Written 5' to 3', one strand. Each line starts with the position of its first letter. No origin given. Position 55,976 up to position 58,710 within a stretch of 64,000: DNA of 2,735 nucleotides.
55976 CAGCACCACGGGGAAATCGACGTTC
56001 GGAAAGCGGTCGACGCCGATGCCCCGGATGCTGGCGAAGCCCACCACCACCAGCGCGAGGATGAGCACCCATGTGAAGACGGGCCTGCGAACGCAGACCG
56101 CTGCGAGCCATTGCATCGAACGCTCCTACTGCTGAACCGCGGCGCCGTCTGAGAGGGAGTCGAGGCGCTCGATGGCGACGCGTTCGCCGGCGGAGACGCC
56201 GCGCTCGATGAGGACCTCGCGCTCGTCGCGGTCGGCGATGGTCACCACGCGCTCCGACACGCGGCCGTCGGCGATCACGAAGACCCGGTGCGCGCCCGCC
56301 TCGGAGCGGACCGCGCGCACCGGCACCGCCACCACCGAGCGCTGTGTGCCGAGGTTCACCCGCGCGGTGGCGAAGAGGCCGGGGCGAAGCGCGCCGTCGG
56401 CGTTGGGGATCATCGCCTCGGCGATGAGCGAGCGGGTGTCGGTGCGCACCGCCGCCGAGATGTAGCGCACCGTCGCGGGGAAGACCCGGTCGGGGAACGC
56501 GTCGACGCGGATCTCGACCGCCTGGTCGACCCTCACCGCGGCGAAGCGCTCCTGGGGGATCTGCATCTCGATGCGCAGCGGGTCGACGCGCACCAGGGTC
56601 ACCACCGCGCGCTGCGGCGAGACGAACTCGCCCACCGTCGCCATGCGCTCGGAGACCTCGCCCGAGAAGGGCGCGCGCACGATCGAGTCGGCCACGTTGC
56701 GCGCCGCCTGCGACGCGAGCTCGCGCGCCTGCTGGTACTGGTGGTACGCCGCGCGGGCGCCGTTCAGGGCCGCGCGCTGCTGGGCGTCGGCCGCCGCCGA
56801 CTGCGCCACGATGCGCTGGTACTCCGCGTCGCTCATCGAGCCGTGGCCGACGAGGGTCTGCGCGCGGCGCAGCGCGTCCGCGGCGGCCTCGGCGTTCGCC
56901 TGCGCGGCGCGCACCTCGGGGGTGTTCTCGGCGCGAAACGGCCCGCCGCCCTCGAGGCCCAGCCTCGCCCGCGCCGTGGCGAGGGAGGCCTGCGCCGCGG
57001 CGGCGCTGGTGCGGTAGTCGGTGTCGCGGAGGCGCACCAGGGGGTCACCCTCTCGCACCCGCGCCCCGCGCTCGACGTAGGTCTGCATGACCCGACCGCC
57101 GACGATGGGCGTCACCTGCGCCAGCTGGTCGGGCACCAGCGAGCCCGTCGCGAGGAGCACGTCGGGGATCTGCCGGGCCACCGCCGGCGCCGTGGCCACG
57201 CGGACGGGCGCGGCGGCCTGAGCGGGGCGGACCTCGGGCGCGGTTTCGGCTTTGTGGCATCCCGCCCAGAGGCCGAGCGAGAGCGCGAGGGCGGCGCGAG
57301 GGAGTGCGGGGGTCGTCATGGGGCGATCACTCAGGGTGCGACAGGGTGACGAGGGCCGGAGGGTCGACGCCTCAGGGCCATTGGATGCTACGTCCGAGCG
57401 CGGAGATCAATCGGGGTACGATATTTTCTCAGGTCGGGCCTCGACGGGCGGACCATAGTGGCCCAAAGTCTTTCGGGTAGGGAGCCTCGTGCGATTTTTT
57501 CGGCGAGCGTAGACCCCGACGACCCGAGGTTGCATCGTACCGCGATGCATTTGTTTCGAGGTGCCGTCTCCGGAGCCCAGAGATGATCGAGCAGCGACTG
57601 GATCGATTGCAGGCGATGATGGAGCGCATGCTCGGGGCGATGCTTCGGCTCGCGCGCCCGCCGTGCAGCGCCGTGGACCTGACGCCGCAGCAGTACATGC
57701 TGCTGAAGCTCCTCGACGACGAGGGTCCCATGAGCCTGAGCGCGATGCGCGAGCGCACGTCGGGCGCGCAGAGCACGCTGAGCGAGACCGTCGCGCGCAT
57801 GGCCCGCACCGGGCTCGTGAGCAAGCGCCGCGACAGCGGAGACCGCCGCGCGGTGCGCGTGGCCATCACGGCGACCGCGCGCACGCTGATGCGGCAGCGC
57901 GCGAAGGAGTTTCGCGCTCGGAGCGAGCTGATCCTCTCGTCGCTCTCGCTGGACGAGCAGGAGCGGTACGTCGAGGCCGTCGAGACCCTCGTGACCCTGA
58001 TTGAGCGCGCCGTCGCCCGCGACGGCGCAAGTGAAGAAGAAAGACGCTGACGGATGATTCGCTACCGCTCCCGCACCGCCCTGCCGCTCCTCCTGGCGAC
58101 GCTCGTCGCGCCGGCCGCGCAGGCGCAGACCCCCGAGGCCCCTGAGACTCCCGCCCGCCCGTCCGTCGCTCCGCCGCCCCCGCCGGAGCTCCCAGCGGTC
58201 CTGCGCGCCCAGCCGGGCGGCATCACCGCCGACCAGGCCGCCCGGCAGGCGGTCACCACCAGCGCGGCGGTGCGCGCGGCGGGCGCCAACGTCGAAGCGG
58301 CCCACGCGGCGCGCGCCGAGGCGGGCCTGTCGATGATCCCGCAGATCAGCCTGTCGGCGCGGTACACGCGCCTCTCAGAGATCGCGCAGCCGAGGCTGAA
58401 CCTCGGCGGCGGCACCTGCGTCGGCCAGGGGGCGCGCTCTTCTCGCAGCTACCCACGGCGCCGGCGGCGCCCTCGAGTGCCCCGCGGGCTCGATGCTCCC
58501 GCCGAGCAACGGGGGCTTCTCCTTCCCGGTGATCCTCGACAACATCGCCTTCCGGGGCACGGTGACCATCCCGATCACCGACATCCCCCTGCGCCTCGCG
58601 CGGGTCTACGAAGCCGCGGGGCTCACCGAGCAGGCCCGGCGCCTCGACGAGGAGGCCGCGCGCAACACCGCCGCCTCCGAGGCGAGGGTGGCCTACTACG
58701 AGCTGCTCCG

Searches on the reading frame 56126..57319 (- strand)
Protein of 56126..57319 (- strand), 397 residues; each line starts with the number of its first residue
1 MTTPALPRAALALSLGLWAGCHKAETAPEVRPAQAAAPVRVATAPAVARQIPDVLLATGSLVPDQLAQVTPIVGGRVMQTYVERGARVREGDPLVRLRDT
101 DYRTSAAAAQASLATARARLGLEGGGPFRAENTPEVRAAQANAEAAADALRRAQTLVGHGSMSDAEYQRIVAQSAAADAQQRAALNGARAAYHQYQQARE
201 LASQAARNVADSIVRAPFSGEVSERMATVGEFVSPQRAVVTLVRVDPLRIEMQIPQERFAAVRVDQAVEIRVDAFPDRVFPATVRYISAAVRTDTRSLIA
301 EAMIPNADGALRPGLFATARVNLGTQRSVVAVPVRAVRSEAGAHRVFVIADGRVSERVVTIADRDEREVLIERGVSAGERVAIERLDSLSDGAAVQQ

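Call 32: search_protein_families(library=pfam, proteins=[window:56126-57319:-], max_evalue=0.001)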
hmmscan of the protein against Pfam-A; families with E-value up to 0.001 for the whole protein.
window:56126-57319:- (397 aa): 3 families
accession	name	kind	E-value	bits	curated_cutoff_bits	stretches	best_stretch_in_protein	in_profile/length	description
PF16576.10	HlyD_D23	-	2.2e-26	92.9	30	1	64-317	17-214/214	Barrel-sandwich domain of CusB or HlyD membrane-fusion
PF13437.12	HlyD_3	-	5.6e-19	69.3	22.2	1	214-314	2-106/106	HlyD family secretion protein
PF13533.13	Biotin_lipoyl_2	-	0.00043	20.5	29.8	0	68-97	2-31/32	Biotin-lipoyl like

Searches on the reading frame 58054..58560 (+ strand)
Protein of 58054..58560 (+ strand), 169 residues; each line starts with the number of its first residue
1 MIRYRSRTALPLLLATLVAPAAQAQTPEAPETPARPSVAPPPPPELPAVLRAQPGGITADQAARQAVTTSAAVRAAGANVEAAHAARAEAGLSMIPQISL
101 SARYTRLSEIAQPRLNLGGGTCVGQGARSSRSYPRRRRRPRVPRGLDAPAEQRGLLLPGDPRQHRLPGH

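Call 32: search_protein_families(library=pfam, proteins=[window:58054-58560:+], max_evalue=0.001)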
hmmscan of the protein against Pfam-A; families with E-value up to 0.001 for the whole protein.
window:58054-58560:+ (169 aa): 1 family
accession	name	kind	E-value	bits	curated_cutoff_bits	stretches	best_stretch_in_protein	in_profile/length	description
PF02321.23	OEP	-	0.00095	19.5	22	0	60-108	2-50/187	Outer membrane efflux protein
